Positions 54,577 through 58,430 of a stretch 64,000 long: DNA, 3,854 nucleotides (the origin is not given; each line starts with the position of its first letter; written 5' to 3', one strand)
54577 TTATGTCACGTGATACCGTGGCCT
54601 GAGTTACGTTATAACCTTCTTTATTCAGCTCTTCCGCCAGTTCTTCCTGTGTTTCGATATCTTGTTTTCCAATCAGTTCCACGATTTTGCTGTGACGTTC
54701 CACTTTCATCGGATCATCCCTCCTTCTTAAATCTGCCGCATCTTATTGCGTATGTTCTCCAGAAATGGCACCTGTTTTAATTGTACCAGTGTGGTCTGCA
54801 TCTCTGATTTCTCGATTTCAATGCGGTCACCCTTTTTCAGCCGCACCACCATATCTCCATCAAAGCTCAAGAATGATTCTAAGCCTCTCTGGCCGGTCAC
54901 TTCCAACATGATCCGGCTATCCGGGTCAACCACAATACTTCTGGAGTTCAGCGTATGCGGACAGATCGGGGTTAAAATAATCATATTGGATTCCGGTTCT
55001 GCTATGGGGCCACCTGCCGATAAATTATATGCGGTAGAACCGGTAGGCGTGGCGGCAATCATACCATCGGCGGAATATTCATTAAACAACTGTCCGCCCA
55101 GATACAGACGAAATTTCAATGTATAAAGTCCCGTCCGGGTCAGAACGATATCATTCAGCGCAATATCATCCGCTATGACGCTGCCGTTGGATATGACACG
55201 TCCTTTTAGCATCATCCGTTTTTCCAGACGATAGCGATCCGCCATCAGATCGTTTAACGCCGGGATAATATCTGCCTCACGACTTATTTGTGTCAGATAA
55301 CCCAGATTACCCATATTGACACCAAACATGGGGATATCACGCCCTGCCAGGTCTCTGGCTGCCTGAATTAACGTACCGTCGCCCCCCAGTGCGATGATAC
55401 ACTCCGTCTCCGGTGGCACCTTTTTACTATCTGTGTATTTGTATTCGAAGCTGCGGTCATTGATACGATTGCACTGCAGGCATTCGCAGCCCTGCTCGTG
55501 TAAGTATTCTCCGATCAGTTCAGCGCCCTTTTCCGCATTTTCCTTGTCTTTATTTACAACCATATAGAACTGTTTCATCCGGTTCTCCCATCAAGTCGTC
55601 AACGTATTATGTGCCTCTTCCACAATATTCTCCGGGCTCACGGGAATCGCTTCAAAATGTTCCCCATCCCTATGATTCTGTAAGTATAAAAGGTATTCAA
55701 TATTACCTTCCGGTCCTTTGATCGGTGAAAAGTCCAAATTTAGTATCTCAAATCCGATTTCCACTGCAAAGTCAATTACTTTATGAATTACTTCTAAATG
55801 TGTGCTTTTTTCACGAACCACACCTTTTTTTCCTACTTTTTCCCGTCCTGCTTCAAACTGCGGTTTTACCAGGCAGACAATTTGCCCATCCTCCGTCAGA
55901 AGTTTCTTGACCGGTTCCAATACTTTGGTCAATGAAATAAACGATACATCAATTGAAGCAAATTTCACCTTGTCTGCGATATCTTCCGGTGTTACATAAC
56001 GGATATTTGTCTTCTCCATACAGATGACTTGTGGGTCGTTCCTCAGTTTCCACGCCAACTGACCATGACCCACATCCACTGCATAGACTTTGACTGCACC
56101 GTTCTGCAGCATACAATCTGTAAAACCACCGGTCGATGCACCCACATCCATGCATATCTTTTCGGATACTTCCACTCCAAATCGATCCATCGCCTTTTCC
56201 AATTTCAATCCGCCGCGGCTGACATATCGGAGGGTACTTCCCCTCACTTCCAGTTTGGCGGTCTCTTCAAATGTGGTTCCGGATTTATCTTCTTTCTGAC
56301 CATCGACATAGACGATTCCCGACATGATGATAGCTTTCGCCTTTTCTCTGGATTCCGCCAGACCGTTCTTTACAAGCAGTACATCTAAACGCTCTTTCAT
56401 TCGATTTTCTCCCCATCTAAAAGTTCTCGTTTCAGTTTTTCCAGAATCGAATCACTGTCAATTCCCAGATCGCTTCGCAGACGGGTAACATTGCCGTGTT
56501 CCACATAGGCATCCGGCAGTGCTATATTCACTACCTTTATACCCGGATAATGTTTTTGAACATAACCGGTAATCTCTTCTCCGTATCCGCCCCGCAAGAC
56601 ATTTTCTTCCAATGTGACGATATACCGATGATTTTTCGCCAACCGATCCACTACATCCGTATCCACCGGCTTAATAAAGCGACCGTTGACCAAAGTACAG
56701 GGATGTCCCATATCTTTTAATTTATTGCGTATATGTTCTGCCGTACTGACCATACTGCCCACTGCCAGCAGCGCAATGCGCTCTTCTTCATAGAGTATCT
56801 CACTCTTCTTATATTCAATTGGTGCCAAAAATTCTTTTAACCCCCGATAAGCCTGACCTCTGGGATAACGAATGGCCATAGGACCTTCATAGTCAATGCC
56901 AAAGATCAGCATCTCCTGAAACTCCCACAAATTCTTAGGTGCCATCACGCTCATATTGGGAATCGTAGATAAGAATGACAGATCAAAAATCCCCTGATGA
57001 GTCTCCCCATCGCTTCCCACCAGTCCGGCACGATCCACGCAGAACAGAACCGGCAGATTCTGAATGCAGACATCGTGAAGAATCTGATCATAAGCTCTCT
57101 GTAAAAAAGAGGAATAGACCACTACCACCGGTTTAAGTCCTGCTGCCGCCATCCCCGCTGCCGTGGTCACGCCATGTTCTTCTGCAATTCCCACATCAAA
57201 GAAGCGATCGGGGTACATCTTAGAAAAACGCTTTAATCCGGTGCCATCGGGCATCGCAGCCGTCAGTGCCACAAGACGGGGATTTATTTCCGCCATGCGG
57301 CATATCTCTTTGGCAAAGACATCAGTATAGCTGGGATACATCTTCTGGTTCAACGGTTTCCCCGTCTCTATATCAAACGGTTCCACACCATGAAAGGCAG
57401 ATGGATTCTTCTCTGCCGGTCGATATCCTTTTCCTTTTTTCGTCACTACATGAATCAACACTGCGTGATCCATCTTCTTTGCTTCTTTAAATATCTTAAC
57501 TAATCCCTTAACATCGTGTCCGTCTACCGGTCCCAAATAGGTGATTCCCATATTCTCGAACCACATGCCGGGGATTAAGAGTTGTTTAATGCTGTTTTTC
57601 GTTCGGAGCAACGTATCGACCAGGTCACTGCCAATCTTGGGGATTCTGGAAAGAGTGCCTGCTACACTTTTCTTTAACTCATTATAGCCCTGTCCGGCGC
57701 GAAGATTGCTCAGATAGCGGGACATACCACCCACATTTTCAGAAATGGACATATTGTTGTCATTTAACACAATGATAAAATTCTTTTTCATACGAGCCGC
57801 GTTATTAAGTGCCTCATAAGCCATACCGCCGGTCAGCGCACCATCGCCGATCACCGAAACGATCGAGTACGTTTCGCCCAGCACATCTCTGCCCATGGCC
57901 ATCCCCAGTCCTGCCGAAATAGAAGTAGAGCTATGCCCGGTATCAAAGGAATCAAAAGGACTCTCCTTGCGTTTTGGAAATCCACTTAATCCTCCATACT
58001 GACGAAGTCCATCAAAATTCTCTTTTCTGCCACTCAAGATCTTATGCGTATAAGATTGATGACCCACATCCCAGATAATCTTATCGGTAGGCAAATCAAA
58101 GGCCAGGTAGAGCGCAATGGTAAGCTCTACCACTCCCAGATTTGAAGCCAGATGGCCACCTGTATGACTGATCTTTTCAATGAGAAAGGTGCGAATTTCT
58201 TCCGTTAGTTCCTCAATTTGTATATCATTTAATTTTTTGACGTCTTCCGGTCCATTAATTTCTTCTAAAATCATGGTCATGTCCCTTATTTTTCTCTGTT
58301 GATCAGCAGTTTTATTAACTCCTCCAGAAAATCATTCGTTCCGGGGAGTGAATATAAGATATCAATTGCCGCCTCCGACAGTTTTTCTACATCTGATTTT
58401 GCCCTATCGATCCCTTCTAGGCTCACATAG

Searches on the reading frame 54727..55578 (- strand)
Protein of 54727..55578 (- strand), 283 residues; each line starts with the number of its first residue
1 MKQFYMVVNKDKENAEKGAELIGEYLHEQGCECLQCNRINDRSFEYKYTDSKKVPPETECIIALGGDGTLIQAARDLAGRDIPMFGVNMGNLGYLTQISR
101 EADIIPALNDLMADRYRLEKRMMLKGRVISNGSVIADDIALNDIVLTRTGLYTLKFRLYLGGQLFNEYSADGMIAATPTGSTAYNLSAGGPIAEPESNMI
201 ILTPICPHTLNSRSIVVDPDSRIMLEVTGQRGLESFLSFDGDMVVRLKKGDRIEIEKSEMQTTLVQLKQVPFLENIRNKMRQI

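Call 27: search_protein_families(library=pfam, proteins=[window:54727-55578:-])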
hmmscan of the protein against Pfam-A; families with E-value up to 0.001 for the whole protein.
window:54727-55578:- (283 aa): 2 families
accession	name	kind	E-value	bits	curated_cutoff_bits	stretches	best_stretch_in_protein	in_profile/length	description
PF20143.4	NAD_kinase_C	-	1.5e-30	106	23.7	1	149-266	10-125/126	ATP-NAD kinase C-terminal domain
PF01513.26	NAD_kinase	-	7.4e-15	55.8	25.5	1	28-116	45-130/130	ATP-NAD kinase N-terminal domain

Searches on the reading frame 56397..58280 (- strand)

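Call 27: search_protein_families(library=pfam, proteins=[window:56397-58280:-])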
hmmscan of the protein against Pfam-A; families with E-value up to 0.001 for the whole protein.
window:56397-58280:- (627 aa): 7 families
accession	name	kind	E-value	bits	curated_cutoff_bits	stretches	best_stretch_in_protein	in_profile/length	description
PF13292.11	DXP_synthase_N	-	3.4e-120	400.9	21.2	1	5-280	1-274/274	1-deoxy-D-xylulose-5-phosphate synthase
PF02779.29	Transket_pyr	-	4e-43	147.5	27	1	317-476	4-171/174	Transketolase, pyrimidine binding domain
PF02780.25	Transketolase_C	-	6.2e-25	88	25.9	1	492-612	2-124/124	Transketolase, C-terminal domain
PF00456.26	Transketolase_N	-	2.7e-06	27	22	0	27-181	7-189/334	Transketolase, thiamine diphosphate binding domain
PF02775.26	TPP_enzyme_C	-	5.4e-06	26.7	21.9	1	119-177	28-84/151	Thiamine pyrophosphate enzyme, C-terminal TPP binding domain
PF17147.9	PFOR_II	-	0.00015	22.5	27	1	502-586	3-88/102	Pyruvate:ferredoxin oxidoreductase core domain II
PF00676.26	E1_dh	-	0.00019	21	22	1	117-183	103-169/300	Dehydrogenase E1 component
